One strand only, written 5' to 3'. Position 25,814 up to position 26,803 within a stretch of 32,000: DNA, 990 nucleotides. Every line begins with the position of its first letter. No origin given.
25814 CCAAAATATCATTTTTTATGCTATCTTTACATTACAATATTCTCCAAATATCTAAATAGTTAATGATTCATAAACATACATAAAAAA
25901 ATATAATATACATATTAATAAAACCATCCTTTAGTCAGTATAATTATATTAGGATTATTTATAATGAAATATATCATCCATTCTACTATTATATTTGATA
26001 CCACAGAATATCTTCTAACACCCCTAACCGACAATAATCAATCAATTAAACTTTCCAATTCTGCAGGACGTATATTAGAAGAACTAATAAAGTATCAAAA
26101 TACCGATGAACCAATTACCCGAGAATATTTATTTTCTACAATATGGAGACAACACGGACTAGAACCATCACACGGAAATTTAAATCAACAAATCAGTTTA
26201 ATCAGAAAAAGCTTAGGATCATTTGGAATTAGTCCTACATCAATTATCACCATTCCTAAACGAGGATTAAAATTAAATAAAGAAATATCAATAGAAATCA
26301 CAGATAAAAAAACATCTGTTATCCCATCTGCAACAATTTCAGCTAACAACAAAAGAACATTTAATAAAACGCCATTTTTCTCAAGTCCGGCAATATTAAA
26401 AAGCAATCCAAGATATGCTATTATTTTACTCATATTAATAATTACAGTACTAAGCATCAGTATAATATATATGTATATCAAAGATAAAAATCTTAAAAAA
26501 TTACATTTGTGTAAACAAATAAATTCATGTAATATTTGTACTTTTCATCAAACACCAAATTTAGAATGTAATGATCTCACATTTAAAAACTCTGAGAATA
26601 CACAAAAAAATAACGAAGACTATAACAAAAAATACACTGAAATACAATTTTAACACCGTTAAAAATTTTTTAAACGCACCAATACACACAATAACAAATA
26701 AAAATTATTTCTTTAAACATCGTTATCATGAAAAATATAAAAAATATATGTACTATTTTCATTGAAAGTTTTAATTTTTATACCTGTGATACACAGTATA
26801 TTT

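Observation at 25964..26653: ToxR/CadC-like one-component transmembrane regulator isolated between large ORF-free spacers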

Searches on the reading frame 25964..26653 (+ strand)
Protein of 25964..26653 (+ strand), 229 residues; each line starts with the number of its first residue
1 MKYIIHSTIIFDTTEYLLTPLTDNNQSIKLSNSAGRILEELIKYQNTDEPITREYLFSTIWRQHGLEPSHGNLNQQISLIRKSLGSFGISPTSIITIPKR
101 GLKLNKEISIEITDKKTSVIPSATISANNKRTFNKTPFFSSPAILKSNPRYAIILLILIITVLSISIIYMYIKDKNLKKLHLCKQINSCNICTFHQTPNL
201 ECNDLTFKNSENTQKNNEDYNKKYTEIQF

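Call 3: search_protein_families(library=pfam, proteins=[window:25964-26653:+], max_evalue=10)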
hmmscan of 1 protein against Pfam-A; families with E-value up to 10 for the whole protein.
window:25964-26653:+ (229 aa): 1 family
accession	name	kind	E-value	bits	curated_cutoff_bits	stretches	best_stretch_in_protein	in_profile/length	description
PF00486.34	Trans_reg_C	-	5e-07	30.1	26.2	1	26-102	2-75/77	Transcriptional regulatory protein, C terminal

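Call 4: search_protein_families(library=ncbifam, proteins=[window:25964-26653:+], max_evalue=10)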
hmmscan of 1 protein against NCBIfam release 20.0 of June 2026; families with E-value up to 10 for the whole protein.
window:25964-26653:+ (229 aa): 2 families
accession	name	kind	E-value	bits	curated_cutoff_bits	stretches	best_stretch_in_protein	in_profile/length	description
NF007540.1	PRK10153.1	equivalog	0.00019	20.4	400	1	45-132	42-130/516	lysine decarboxylation/transport transcriptional activator CadC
NF009347.0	PRK12705.1-4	equivalog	0.0037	16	579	1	153-222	11-79/473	hypothetical protein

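Call 6: find_homologous_proteins(query=window:25964-26650:+, max_evalue=0.01)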
Query window:25964-26650:+ (229 aa): 51 proteins with E <= 0.01 among 296 candidates.
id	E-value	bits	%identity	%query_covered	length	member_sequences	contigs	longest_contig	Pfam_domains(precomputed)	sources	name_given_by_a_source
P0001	2.2e-144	496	100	100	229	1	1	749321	PF00486.35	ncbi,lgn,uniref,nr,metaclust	ncbi:winged helix-turn-helix domain-containing protein [Blochmannia endosymbiont of Polyrhachis (Hed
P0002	4.2e-62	228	55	93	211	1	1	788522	-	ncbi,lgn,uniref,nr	ncbi:winged helix-turn-helix domain-containing protein [Blochmannia endosymbiont of Camponotus nippo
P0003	9.1e-62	226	50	92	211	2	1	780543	PF00486.35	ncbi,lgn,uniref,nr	ncbi:transcriptional regulator [Blochmannia endosymbiont of Camponotus sp.]|uniref:winged helix-turn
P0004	9.9e-62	226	56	93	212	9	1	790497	PF00486.35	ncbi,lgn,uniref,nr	ncbi:winged helix-turn-helix domain-containing protein [Blochmannia endosymbiont of Camponotus sp.]|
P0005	1.2e-60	223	52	93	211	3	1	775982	-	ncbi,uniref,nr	ncbi:winged helix-turn-helix domain-containing protein [Candidatus Blochmannia vicinus (nom. nud.)]|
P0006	1.3e-60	223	52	93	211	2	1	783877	-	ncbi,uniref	ncbi:winged helix-turn-helix domain-containing protein [Candidatus Blochmannia sp. SNP]|uniref:winge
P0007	5.0e-60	221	53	93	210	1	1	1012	-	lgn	-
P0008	7.0e-60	220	56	92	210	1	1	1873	-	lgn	-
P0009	9.1e-60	220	52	94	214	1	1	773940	PF00486.35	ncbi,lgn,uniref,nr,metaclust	ncbi:winged helix-turn-helix domain-containing protein [Blochmannia endosymbiont of Camponotus (Colo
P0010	8.9e-58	213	53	89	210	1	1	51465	-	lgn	-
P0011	2.9e-57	212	54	92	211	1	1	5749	-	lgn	-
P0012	3.3e-56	208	52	92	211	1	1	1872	-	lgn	-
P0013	9.7e-56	207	50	92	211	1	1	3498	-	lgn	-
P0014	1.3e-55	206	49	99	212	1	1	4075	PF00486.35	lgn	-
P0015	1.9e-55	206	55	89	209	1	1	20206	-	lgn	-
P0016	2.4e-55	205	58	84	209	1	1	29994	PF00486.35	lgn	-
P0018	3.2e-55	205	47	94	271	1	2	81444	PF00486.35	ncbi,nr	ncbi:MAG: putative transcriptional regulator YqeI [Sodalis sp. Psp]|nr:putative transcriptional regu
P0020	4.7e-55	204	52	89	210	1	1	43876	PF00486.35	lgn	-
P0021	7.1e-55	204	53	89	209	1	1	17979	PF00486.35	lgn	-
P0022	9.0e-55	204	52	89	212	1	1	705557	PF00486.35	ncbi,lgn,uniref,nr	ncbi:transcriptional regulatory protein, C terminal domain [Candidatus Blochmanniella floridana]|uni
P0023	2.9e-54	202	45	98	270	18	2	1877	PF00486.35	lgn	-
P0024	1.3e-53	200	52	85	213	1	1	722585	PF00486.35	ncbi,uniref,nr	ncbi:conserved hypothetical protein [Candidatus Blochmanniella vafra str. BVAF]|uniref:OmpR/PhoB-typ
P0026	2.7e-53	199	52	92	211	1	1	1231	PF00486.35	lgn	-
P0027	4.6e-53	198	51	89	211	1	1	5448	PF00486.35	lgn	-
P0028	8.3e-53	197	45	98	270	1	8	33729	PF00486.35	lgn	-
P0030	1.1e-52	197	54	84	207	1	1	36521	PF00486.35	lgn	-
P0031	2.7e-52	195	49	93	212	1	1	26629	PF00486.35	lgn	-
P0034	2.3e-51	192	50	89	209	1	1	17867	PF00486.35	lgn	-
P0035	2.9e-49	186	49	83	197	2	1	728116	PF00486.35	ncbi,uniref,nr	ncbi:winged helix-turn-helix domain-containing protein [Blochmannia endosymbiont of Colobopsis nippo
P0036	2.5e-47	179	50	84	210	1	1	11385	PF00486.35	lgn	-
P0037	2.2e-46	176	46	94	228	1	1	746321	-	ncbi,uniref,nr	ncbi:winged helix-turn-helix domain-containing protein [Candidatus Blochmannia ocreatus (nom. nud.)]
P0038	8.1e-46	174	49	89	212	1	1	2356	PF00486.35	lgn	-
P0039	6.3e-45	171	46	89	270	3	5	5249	PF00486.35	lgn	-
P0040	1.4e-42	164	42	99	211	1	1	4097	PF00486.35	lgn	-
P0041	1.9e-41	160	45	89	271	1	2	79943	PF00486.35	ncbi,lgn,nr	ncbi:MAG: winged helix-turn-helix domain-containing protein [Wigglesworthia glossinidia]|nr:winged h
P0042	5.2e-41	159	57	60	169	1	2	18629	PF00486.35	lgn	-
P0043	7.9e-41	158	42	99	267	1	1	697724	-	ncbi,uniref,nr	ncbi:yqeI [Wigglesworthia glossinidia endosymbiont of Glossina brevipalpis]|uniref:YqeI protein n=1 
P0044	1.4e-38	151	42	91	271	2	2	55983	PF00486.35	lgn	-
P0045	1.1e-37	148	40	96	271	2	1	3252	PF00486.35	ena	-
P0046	9.6e-37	145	38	90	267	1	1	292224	PF00486.35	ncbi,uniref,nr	ncbi:winged helix-turn-helix domain-containing protein [Acerihabitans arboris]|uniref:OmpR/PhoB-type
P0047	3.4e-36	143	37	91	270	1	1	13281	PF00486.35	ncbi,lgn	-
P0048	1.3e-35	141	39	85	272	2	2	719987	PF00486.35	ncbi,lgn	-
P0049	1.8e-33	134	40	85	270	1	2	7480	PF00486.35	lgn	-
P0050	8.5e-32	128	52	48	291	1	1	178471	PF00486.35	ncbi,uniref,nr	ncbi:winged helix-turn-helix domain-containing protein [Martelella alba]|uniref:OmpR/PhoB-type domai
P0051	1.1e-29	122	35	95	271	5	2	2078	PF00486.35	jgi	-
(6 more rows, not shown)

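Call 10: find_encoding_contigs(protein=P0001, flank=10000, max_places=3)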
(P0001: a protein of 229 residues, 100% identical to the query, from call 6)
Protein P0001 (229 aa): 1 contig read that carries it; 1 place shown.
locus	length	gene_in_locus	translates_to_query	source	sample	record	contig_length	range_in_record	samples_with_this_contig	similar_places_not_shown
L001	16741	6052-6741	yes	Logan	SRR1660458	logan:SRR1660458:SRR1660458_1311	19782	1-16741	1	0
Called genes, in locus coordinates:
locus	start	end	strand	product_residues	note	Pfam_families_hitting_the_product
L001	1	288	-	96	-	?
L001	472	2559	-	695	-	PF13491:FtsK_4TM, PF17854:FtsK_alpha, PF01580:FtsK_SpoIIIE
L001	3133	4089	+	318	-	PF00890:FAD_binding_2 (faint), PF01134:GIDA (faint), PF07992:Pyr_redox_2, PF13738:Pyr_redox_3, PF00070:Pyr_redox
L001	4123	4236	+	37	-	-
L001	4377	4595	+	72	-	PF01176:eIF-1a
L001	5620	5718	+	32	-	-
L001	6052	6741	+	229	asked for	PF00486:Trans_reg_C (weak)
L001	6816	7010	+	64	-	-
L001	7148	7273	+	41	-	-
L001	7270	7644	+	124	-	PF11969:DcpS_C, PF01230:HIT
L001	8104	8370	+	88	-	PF13036:LpoB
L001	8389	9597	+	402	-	PF12704:MacB_PCD, PF02687:FtsX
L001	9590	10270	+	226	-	PF00005:ABC_tran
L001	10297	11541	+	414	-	PF12704:MacB_PCD (weak), PF02687:FtsX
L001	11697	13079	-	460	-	PF00206:Lyase_1, PF08328:ASL_C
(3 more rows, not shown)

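Call 11: find_encoding_contigs(protein=P0022, flank=10000, max_places=2)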
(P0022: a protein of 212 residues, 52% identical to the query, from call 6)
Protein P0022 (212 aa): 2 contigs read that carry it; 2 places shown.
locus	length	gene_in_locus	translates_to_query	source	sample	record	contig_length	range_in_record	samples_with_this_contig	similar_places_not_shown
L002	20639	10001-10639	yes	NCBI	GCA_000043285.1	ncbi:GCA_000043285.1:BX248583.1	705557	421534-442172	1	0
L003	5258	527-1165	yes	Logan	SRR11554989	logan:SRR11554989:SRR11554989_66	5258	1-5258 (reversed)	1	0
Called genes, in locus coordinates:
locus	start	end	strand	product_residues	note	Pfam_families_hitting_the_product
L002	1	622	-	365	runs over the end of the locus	PF00266:Aminotran_5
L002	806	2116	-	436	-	PF02403:Seryl_tRNA_N, PF00587:tRNA-synt_2b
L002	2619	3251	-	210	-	PF03548:LolA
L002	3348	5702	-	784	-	PF13491:FtsK_4TM, PF17854:FtsK_alpha, PF01580:FtsK_SpoIIIE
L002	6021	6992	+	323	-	PF00890:FAD_binding_2 (faint), PF03486:HI0933_like (faint), PF07992:Pyr_redox_2, PF13738:Pyr_redox_3, PF00070:Pyr_redox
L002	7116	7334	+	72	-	PF01176:eIF-1a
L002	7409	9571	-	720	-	PF07715:Plug, PF00593:TonB_dep_Rec_b-barrel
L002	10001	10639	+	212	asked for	PF00486:Trans_reg_C (weak)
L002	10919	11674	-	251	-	PF01464:SLT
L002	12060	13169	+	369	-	PF02540:NAD_synthase (weak), PF02568:ThiI (weak), PF03054:tRNA_Me_trans, PF20259:tRNA_Me_trans_M, PF20258:tRNA_Me_trans_C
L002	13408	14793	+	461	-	PF00206:Lyase_1, PF08328:ASL_C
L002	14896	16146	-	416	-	PF12704:MacB_PCD (weak), PF02687:FtsX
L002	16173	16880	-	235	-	PF02463:SMC_N (faint), PF00005:ABC_tran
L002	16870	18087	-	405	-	PF12704:MacB_PCD (weak), PF02687:FtsX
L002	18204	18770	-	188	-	PF13036:LpoB (weak)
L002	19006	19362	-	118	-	PF11969:DcpS_C, PF01230:HIT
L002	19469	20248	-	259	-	PF01026:TatD_DNase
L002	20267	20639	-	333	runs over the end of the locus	PF13177:DNA_pol3_delta2, PF09115:DNApol3-delta_C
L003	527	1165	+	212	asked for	PF00486:Trans_reg_C (weak)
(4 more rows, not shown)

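Call 12: find_encoding_contigs(protein=P0043, flank=8000, max_places=1)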
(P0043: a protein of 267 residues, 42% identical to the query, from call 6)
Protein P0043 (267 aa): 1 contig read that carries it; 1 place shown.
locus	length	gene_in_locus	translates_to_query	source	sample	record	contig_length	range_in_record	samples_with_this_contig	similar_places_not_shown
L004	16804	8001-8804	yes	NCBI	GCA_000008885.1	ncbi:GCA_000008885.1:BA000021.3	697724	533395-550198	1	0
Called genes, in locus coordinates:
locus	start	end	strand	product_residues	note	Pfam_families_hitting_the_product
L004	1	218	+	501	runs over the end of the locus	PF02789:Peptidase_M17_N, PF00883:Peptidase_M17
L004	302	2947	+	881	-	PF00133:tRNA-synt_1, PF09334:tRNA-synt_1g (faint), PF13603:tRNA-synt_1_2, PF08264:Anticodon_1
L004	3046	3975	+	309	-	PF02729:OTCace_N, PF00185:OTCace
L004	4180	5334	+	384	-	PF00383:dCMP_cyt_deam_1, PF14437:MafB19-deam, PF01872:RibD_C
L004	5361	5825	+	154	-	PF00885:DMRL_synthase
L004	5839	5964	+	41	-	-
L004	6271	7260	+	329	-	PF00586:AIRS, PF02769:AIRS_C (weak)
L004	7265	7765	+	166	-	PF04608:PgpA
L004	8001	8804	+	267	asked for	-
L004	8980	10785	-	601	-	PF03979:Sigma70_r1_1, PF00140:Sigma70_r1_2, PF04546:Sigma70_ner, PF04542:Sigma70_r2, PF04539:Sigma70_r3, PF04545:Sigma70_r4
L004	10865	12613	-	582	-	PF01807:Zn_ribbon_DnaG, PF08275:DNAG_N, PF01751:Toprim, PF13155:Toprim_2, PF13662:Toprim_4, PF10410:DnaB_bind, PF08278:DnaG_DnaB_bind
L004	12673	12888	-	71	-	PF01165:Ribosomal_S21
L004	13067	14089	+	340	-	PF00814:TsaD, PF22521:HypF_C_2 (weak)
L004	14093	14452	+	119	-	PF02152:FolB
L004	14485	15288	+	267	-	PF02673:BacA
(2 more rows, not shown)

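Call 13: find_encoding_contigs(protein=P0018, flank=8000, max_places=2)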
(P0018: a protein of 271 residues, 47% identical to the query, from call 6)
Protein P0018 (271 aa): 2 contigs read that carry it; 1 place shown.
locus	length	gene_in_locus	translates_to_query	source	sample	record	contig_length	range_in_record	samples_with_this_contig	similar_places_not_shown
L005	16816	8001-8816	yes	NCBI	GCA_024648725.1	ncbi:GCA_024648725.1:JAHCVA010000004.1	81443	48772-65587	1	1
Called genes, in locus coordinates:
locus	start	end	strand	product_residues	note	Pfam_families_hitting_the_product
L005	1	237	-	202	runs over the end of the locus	PF03548:LolA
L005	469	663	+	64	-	-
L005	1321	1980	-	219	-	PF13491:FtsK_4TM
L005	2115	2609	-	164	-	PF13404:HTH_AsnC-type, PF13412:HTH_24, PF01037:AsnC_trans_reg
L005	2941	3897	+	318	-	PF01134:GIDA (faint), PF03486:HI0933_like (faint), PF07992:Pyr_redox_2, PF13738:Pyr_redox_3, PF00070:Pyr_redox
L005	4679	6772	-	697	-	PF07715:Plug, PF00593:TonB_dep_Rec_b-barrel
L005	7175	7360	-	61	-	-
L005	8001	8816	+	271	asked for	PF00486:Trans_reg_C (weak)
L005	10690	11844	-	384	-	PF00438:S-AdoMet_synt_N, PF02772:S-AdoMet_synt_M, PF02773:S-AdoMet_synt_C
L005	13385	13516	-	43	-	-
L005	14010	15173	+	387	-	PF00162:PGK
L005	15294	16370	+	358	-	PF01116:F_bP_aldolase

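Call 14: find_encoding_contigs(protein=P0046, flank=8000, max_places=1)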
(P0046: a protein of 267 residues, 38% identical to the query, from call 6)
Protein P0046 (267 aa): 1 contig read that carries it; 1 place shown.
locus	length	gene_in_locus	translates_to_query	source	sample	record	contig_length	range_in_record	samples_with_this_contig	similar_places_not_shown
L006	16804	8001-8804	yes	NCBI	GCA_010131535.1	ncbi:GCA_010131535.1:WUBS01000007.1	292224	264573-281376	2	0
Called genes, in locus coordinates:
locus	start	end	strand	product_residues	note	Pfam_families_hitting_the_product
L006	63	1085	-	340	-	PF08240:ADH_N, PF00107:ADH_zinc_N, PF13602:ADH_zinc_N_2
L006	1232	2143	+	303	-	PF00126:HTH_1, PF03466:LysR_substrate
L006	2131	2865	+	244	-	PF13531:SBP_bac_11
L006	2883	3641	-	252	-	PF00005:ABC_tran, PF02463:SMC_N (faint), PF13304:AAA_21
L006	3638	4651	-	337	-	PF01032:FecCD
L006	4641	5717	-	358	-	PF01497:Peripla_BP_2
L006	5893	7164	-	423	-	PF00109:ketoacyl-synt, PF02801:Ketoacyl-synt_C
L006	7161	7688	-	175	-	PF01638:HxlR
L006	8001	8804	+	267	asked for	PF00486:Trans_reg_C (weak)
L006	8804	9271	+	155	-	PF15941:FidL_like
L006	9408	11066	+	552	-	PF02743:dCache_1 (weak), PF22588:dCache_1_like, PF00990:GGDEF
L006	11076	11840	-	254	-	PF00174:Oxidored_molyb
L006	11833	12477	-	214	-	PF01292:Ni_hydr_CYTB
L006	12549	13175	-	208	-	-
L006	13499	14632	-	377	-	PF08240:ADH_N, PF16912:Glu_dehyd_C (faint), PF00107:ADH_zinc_N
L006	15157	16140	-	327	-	PF08240:ADH_N, PF00107:ADH_zinc_N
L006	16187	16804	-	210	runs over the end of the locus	PF00440:TetR_N, PF16925:TetR_C_13, PF21993:TetR_C_13_2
